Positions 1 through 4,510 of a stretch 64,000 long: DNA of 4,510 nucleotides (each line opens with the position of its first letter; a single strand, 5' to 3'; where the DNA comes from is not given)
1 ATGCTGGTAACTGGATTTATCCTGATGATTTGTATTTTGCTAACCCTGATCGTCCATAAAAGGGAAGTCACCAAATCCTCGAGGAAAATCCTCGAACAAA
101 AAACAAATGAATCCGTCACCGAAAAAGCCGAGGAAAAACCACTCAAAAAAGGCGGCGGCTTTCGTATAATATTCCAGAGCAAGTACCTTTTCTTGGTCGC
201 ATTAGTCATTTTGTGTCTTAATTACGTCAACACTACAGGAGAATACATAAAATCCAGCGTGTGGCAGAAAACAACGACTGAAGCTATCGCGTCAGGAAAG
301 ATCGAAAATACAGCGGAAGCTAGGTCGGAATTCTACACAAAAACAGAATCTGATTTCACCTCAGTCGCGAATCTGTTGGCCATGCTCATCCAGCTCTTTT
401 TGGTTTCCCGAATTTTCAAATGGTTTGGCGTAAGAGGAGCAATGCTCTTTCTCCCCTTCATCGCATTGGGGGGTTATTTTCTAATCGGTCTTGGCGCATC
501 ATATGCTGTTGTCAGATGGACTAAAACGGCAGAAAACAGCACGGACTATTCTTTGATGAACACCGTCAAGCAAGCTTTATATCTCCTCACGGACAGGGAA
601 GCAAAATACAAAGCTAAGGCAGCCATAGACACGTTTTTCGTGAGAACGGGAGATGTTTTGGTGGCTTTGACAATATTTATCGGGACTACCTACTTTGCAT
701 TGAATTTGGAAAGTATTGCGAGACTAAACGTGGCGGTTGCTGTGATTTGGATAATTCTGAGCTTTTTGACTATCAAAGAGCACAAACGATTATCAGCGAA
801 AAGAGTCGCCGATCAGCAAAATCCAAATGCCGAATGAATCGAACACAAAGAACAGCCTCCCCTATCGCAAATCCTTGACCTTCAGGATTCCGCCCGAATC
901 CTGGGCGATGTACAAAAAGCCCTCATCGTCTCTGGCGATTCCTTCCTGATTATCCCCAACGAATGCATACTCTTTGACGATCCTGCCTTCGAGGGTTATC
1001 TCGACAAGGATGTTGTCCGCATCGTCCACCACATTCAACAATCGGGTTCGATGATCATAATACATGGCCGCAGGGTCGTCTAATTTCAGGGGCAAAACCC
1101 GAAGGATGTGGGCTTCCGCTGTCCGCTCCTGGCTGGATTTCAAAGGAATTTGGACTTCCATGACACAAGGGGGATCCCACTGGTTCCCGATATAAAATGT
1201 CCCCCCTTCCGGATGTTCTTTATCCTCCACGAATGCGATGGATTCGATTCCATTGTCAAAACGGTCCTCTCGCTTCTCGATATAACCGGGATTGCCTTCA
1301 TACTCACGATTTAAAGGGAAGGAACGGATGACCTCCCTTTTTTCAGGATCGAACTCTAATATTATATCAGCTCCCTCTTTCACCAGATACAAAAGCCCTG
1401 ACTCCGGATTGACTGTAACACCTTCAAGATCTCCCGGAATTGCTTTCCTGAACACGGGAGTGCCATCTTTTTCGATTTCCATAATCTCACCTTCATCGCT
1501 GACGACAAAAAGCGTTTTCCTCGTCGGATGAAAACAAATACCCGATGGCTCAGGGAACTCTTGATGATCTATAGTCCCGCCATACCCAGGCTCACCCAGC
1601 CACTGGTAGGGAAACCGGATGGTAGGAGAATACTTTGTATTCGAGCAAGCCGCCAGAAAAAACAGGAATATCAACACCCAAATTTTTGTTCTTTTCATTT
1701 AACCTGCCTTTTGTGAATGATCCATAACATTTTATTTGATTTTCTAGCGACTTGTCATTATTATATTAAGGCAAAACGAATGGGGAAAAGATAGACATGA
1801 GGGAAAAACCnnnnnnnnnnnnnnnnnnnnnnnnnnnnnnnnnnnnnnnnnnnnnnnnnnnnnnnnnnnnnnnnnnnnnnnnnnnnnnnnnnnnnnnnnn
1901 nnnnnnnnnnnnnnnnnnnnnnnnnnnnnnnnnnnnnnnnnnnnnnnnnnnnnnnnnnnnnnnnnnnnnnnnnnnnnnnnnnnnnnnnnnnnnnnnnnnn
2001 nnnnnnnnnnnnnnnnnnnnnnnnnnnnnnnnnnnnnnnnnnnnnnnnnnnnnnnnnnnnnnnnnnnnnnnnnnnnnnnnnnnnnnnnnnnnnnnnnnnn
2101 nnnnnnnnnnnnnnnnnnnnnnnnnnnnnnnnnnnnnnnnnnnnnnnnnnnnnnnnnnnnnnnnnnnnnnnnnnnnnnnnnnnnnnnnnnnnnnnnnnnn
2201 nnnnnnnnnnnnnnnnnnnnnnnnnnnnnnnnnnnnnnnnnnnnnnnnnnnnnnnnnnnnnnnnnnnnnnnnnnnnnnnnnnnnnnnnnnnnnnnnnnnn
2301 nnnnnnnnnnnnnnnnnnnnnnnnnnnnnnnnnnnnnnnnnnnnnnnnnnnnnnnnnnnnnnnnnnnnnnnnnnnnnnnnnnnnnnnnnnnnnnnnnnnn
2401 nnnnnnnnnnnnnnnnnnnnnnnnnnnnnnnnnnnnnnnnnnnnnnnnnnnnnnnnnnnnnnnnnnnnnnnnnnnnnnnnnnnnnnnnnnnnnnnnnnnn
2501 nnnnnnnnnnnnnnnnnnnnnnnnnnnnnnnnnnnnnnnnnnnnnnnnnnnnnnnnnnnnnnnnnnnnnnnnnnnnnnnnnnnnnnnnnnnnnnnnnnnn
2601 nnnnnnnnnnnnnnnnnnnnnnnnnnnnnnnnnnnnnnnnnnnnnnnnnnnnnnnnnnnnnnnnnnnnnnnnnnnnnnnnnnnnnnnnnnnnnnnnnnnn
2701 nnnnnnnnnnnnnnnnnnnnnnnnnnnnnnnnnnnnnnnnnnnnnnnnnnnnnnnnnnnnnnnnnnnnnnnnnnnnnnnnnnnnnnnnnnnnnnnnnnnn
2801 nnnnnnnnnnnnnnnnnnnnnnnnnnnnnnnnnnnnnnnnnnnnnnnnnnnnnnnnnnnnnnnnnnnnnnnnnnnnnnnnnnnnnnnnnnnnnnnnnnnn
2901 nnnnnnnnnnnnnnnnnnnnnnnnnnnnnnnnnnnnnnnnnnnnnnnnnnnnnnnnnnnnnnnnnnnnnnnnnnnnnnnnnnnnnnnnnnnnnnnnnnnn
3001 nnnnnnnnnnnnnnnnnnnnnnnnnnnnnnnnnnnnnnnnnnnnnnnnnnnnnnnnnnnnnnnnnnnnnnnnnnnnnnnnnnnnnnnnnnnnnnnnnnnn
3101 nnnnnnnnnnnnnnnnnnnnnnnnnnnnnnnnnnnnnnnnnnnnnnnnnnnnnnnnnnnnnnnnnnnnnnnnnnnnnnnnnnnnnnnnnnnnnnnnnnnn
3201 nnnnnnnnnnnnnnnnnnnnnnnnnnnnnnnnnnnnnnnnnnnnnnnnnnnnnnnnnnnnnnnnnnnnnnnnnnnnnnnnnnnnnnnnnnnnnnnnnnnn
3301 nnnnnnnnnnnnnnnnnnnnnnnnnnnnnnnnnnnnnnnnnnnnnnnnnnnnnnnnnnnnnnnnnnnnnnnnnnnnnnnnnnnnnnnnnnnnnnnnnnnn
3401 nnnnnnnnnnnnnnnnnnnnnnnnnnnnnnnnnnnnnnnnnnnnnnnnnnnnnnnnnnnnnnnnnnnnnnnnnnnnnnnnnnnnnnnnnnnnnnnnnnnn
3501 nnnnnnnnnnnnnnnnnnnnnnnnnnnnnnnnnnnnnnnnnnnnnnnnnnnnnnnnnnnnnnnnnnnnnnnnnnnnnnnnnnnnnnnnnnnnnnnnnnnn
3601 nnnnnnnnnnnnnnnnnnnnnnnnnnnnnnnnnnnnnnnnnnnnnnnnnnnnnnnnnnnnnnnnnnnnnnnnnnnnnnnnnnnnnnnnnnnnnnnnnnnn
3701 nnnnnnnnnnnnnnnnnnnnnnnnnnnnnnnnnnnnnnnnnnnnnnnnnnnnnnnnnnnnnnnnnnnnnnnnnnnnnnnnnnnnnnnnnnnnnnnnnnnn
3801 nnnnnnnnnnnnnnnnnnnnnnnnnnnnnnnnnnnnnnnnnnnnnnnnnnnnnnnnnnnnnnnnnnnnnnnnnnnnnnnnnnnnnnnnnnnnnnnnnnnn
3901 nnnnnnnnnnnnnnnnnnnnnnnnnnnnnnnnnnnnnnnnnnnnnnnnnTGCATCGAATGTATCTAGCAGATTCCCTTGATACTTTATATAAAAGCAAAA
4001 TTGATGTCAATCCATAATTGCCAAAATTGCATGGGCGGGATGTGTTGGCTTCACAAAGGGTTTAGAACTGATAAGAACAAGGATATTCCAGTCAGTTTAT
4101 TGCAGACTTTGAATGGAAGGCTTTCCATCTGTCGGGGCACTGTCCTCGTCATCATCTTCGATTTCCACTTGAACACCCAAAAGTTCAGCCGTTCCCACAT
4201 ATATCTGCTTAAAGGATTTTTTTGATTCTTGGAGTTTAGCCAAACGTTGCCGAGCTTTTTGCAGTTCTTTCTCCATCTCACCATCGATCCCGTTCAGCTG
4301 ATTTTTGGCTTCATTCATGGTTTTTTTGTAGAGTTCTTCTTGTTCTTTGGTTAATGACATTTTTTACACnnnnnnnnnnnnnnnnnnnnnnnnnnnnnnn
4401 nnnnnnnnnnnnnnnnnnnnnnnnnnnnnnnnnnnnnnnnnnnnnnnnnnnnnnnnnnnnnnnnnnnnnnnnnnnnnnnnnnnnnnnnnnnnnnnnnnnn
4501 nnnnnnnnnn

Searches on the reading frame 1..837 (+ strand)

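Call 11: search_protein_families(library=pfam, proteins=[window:1-837:+], max_evalue=0.001)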
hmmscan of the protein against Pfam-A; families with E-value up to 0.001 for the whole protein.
window:1-837:+ (278 aa): 1 family
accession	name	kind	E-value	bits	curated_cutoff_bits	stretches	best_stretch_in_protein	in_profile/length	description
PF03219.20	TLC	-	1.1e-07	31.5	21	1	179-253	406-483/491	TLC ATP/ADP transporter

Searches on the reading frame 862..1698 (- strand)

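Call 11: search_protein_families(library=pfam, proteins=[window:862-1698:-], max_evalue=0.001)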
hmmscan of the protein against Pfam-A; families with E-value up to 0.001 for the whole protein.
window:862-1698:- (278 aa): 2 families
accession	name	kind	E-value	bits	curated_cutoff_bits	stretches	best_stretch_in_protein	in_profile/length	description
PF06977.17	SdiA-regulated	-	2.6e-13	50.2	21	1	50-266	24-240/249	SdiA-regulated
PF13449.12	Phytase-like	-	2.4e-08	34.7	27.6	1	77-193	58-153/284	Esterase-like activity of phytase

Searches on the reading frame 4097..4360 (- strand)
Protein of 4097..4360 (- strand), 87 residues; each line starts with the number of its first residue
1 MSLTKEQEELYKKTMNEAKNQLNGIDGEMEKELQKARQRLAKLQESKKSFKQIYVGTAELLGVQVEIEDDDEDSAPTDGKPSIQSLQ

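Call 3: search_protein_families(library=pfam, proteins=[window:4097-4360:-], max_evalue=1)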
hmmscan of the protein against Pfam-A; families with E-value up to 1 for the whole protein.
window:4097-4360:- (87 aa): 9 families
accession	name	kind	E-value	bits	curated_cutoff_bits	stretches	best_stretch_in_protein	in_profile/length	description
PF10368.14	YkyA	-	0.0047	17.1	28.8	1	3-71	30-98/186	Putative cell-wall binding lipoprotein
PF11629.13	Mst1_SARAH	-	0.01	16.2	23.1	1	12-39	6-33/48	C terminal SARAH domain of Mst1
PF20883.3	Kbp-5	-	0.012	16.1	31.1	1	3-54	64-114/124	KNL (Kinetochore null) Binding Protein 5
PF09036.15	Bcr-Abl_Oligo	-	0.013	15.9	23.1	1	20-58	21-60/73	Bcr-Abl oncoprotein oligomerisation domain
PF09769.14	ApoO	-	0.054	13.9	31.4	1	12-63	28-81/131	Apolipoprotein O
PF04799.18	Fzo_mitofusin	-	0.067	13.1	27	1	12-53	100-141/161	fzo-like conserved region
PF14131.11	DUF4298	-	0.13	12.8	27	1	28-60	3-35/87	Domain of unknown function (DUF4298)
PF00957.27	Synaptobrevin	-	0.13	12.6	26.4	1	13-45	3-35/89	Synaptobrevin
PF06103.16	DUF948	-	0.2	12.3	37.2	1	12-49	32-69/89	Bacterial protein of unknown function (DUF948)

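Call 4: search_protein_families(library=ncbifam, proteins=[window:4097-4360:-], max_evalue=1)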
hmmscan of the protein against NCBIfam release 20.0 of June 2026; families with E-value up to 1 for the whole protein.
window:4097-4360:- (87 aa): 5 families
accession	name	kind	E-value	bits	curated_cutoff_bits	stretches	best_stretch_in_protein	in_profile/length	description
NF010534.0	PRK13923.1-2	equivalog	0.042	13.8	345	1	4-62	134-186/212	putative spore coat protein regulator protein YlbO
TIGR01843.1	type_I_hlyD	subfamily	0.062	12.3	208.65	1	3-51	126-174/422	HlyD family type I secretion periplasmic adaptor subunit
NF002776.0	PRK02877.1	equivalog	0.085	13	160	1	10-68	31-85/107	hypothetical protein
NF004674.0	PRK06018.1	subfamily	0.13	10.9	766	1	35-81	339-384/544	long-chain-fatty-acid--CoA ligase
TIGR00414.1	serS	equivalog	0.15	11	301.65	1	3-77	49-126/418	serine--tRNA ligase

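Call 37: find_homologous_proteins(query=A3, max_evalue=0.001)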
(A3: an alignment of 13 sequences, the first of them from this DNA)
Query A3 (13 sequences) (87 aa, profile of the alignment): 3830 proteins with E <= 0.001 among 7142 candidates; the best 120 are listed.
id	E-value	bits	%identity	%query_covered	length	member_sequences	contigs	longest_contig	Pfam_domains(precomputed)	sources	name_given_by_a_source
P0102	5.4e-31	124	66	85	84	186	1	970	-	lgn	-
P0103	9.7e-31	124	70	72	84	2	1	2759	-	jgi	jgi:hypothetical protein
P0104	1.1e-30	123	60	92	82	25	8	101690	-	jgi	jgi:ElaB/YqjD/DUF883 family membrane-anchored ribosome-binding protein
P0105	1.2e-30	123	60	89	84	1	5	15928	-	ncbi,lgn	-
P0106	1.4e-30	123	71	72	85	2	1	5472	-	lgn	-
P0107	1.6e-30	123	71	72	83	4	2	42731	-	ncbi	-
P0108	2.9e-30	122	64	85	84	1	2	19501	-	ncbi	-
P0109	3.0e-30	122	70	72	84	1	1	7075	-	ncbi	-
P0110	3.7e-30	122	64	89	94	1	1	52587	-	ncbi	-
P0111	4.3e-30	121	74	100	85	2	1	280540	-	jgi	jgi:ElaB/YqjD/DUF883 family membrane-anchored ribosome-binding protein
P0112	4.7e-30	121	67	83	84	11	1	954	-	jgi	jgi:hypothetical protein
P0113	4.9e-30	121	65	72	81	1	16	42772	-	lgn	-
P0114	5.3e-30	121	83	100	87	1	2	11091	-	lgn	-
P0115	5.7e-30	121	86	100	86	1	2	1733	-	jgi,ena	-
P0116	5.9e-30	121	66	85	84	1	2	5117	-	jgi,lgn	jgi:hypothetical protein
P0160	3.2e-29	119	42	82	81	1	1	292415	-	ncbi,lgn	ncbi:MAG: hypothetical protein U0166_04885 [Acidobacteriota bacterium]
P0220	3.1e-28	116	43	78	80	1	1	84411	-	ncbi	ncbi:MAG: hypothetical protein AB1714_27335 [Acidobacteriota bacterium]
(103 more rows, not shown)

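Call 38: find_encoding_contigs(protein=P0160, flank=7000, max_places=1)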
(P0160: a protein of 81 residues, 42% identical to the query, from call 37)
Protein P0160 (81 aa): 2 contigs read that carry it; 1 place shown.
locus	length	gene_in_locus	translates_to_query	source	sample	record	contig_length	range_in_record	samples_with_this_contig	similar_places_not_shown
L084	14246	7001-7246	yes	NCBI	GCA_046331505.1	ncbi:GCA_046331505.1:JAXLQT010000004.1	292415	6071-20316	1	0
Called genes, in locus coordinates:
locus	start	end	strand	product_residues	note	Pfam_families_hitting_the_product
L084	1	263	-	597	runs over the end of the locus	PF00009:GTP_EFTU, PF03144:GTP_EFTU_D2, PF00679:EFG_C, PF06421:LepA_C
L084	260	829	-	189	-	PF00814:TsaD, PF22521:HypF_C_2 (weak)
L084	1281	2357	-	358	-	PF01008:IF-2B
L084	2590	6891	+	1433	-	-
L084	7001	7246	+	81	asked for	-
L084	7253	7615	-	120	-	-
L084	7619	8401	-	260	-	-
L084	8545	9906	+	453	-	PF20245:DUF6600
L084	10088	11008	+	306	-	PF00534:Glycos_transf_1, PF13692:Glyco_trans_1_4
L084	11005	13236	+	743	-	PF09586:YfhO (faint)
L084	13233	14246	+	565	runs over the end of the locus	PF16697:Yop-YscD_cpl, PF00498:FHA, PF01590:GAF, PF13185:GAF_2, PF13492:GAF_3, PF07228:SpoIIE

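Call 39: find_encoding_contigs(protein=P0220, flank=7000, max_places=1)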
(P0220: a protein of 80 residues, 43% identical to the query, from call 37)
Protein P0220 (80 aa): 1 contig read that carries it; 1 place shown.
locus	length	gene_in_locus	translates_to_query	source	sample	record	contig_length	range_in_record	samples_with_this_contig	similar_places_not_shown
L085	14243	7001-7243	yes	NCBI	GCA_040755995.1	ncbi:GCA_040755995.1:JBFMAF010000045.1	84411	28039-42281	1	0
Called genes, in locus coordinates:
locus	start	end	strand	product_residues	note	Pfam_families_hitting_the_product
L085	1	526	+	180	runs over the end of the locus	PF00293:NUDIX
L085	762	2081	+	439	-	-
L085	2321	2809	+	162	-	PF00710:Asparaginase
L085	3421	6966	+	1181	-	PF00072:Response_reg, PF00069:Pkinase, PF07714:PK_Tyr_Ser-Thr, PF03544:TonB_C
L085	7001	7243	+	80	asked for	-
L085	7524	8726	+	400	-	PF01497:Peripla_BP_2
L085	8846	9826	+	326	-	PF01032:FecCD, PF00950:ABC-3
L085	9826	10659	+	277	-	PF00005:ABC_tran, PF02463:SMC_N (faint), PF13304:AAA_21 (weak)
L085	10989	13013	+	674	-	PF07715:Plug, PF00593:TonB_dep_Rec_b-barrel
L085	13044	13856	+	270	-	PF01261:AP_endonuc_2 (weak)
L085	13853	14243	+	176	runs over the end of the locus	PF02283:CobU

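Call 40: find_encoding_contigs(protein=P0104, flank=7000, max_places=1)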
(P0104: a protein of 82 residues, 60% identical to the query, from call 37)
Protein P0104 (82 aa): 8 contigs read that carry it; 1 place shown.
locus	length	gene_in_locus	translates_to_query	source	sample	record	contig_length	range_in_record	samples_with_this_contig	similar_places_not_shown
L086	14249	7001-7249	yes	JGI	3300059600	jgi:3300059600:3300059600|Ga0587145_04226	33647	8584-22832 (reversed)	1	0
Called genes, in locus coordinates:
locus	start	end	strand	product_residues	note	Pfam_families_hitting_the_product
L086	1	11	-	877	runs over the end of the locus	PF00930:DPPIV_N, PF00326:Peptidase_S9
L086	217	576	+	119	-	-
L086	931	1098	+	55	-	-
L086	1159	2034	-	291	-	PF02585:PIG-L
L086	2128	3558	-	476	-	-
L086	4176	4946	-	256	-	PF04055:Radical_SAM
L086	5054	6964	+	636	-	PF00072:Response_reg, PF03544:TonB_C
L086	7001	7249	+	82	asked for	-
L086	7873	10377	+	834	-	PF01074:Glyco_hydro_38N, PF03065:Glyco_hydro_57 (weak), PF09261:Alpha-mann_mid, PF07748:Glyco_hydro_38C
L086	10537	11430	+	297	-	PF00892:EamA, PF03151:TPT (faint), PF00892:EamA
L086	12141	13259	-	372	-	-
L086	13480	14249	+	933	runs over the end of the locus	PF01494:FAD_binding_3 (faint), PF04820:Trp_halogenase (faint), PF07992:Pyr_redox_2 (faint), PF13454:NAD_binding_9 (faint)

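Call 41: search_protein_families(library=pfam, proteins=[L084:2590-6891:+, L085:3421-6966:+], max_evalue=0.01)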
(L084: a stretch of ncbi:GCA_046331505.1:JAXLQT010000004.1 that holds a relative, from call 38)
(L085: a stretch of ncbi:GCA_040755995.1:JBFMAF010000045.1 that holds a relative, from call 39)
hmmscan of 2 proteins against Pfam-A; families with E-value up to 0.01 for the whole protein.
L084:2590-6891:+ (1433 aa): 5 families
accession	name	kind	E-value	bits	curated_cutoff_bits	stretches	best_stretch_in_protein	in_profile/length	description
PF00069.31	Pkinase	-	4.6e-42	144.7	31.7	1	501-763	1-253/263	Protein kinase domain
PF07714.23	PK_Tyr_Ser-Thr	-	7.6e-34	117.6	23.1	1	503-762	3-249/258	Protein tyrosine and serine/threonine kinase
PF00072.30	Response_reg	-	6e-19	68.7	30.2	1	6-119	1-110/111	Response regulator receiver domain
PF03544.19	TonB_C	-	1.1e-13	51.8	24.6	1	1358-1430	4-77/79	Gram-negative bacterial TonB protein C-terminal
PF17667.7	Pkinase_fungal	-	7.1e-05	22.1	24.1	1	632-698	305-376/387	Fungal protein kinase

L085:3421-6966:+ (1181 aa): 6 families
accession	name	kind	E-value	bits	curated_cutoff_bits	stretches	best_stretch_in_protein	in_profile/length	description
PF00069.31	Pkinase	-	6.2e-37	127.8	31.7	1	524-786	1-253/263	Protein kinase domain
PF07714.23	PK_Tyr_Ser-Thr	-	2e-28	99.9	23.1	1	527-785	4-249/258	Protein tyrosine and serine/threonine kinase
PF03544.19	TonB_C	-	9.5e-19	68.1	24.6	1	1102-1179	3-78/79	Gram-negative bacterial TonB protein C-terminal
PF00072.30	Response_reg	-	1.1e-18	67.9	30.2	1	6-119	1-110/111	Response regulator receiver domain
PF12685.13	SpoIIIAH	-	0.003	17.9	30.6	1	927-1054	4-103/191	SpoIIIAH-like protein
PF17667.7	Pkinase_fungal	-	0.0081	15.4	24.1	1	645-717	298-370/387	Fungal protein kinase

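Call 59: predict_structure(alignment_id=A5)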
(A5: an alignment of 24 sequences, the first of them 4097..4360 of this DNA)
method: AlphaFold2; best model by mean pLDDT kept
length: 87 residues; sequences in the alignment: 24
mean_pLDDT: 82.0   pTM: 0.52
mean pLDDT of the five models: 82.0, 81.1, 80.4, 80.0, 79.5
residues with pLDDT >= 90: 53; 70-90: 12; 50-70: 5; < 50: 17
segments of 3 or more residues with pLDDT < 50: 71-87
pLDDT, mean of each block of 10 residues (from residue 1): 88 96 97 97 94 90 74 45 46
secondary structure, 60 per line:
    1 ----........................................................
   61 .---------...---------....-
elements in order: H5-61 H83-86

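Call 64: search_protein_representatives(alignment_id=A5)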
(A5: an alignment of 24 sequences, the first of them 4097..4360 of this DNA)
Query: 24 sequences, 81 profile positions. Proteins with E-value up to 0.001 (for the whole library): 233; up to 1e-10: 123; up to 1e-30: 2. The best 150 are listed.
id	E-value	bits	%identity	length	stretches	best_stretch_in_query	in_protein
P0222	1.5e-35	137.2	-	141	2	1-73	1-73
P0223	4.3e-31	122.9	-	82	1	1-77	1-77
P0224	1.3e-28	115.0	-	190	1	1-71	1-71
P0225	8.6e-28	112.4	-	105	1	1-76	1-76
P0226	2.2e-27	111.1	-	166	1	1-76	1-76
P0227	7.0e-26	106.2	-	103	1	1-76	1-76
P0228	8.6e-26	105.9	-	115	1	1-75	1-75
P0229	1.4e-25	105.3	-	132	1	1-64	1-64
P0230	1.5e-25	105.2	-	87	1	1-78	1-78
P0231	2.5e-25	104.4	-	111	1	1-73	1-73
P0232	4.4e-25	103.7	-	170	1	3-75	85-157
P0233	8.8e-25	102.7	-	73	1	1-71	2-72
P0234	4.9e-23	97.1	-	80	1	2-77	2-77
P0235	5.8e-22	93.7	-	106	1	1-68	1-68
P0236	1.4e-21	92.5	-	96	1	1-73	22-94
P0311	2.0e-13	66.3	-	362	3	22-67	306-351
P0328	6.3e-12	61.5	-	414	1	1-71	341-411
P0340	4.3e-11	58.8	-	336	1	1-51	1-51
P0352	2.0e-10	56.7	-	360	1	1-73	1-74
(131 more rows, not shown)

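Call 65: search_protein_families(library=pfam, proteins=[P0328, P0352, P0340, P0311, P0224, P0226, P0232, P0222], max_evalue=0.01)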
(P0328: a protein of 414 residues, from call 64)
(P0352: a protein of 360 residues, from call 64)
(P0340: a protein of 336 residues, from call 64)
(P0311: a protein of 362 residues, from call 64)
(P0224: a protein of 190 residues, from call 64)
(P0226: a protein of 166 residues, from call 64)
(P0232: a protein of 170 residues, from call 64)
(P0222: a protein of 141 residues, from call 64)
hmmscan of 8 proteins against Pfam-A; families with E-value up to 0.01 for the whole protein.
P0328 (414 aa): 1 family
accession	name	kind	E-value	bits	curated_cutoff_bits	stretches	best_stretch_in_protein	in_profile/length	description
PF19567.5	CpsB_CapC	-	3.9e-37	128.3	27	1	6-239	2-234/234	Capsular polysaccharide synthesis, CpsB/CapC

P0352 (360 aa): 0 families

P0340 (336 aa): 2 families
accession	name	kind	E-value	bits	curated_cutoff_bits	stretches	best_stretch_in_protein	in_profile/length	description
PF01039.27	Carboxyl_trans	-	5.6e-07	29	22.3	1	215-310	74-170/493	Carboxyl transferase domain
PF17848.7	Zn_ribbon_ACC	-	1.3e-05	25.7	24.5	1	103-119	1-17/26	Acetyl-CoA carboxylase zinc finger domain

P0311 (362 aa): 2 families
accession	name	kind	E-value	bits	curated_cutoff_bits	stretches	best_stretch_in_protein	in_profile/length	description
PF13676.11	TIR_2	-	2.5e-12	47.8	28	1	5-132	1-109/122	TIR domain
PF12761.13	End3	-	0.0097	16.5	25.2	0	274-331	18-75/115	Actin cytoskeleton-regulatory complex protein END3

P0224 (190 aa): 2 families
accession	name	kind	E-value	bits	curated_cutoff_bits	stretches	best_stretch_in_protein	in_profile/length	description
PF01810.24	LysE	-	1.8e-05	24.8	25.6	1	134-176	6-48/193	LysE type translocator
PF10368.14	YkyA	-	0.007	16.5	28.8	1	3-61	30-88/186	Putative cell-wall binding lipoprotein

P0226 (166 aa): 1 family
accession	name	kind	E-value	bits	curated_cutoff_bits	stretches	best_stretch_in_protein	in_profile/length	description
PF09073.15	BUD22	-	0.0089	15.8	37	1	13-72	89-148/435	BUD22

P0232 (170 aa): 3 families
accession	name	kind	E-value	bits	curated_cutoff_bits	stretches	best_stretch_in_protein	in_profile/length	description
PF03544.19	TonB_C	-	2.9e-11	44.1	24.6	1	21-86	2-66/79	Gram-negative bacterial TonB protein C-terminal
PF11629.13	Mst1_SARAH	-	0.00057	20.3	23.1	1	95-121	7-33/48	C terminal SARAH domain of Mst1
PF17898.6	GerD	-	0.0022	18.4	29.5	1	61-135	18-92/114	Spore germination GerD central core domain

P0222 (141 aa): 2 families
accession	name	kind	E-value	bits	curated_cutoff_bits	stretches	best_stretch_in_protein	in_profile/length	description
PF04799.18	Fzo_mitofusin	-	0.0071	16.3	27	0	77-117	101-141/161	fzo-like conserved region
PF11629.13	Mst1_SARAH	-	0.0093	16.4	23.1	0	79-103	9-33/48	C terminal SARAH domain of Mst1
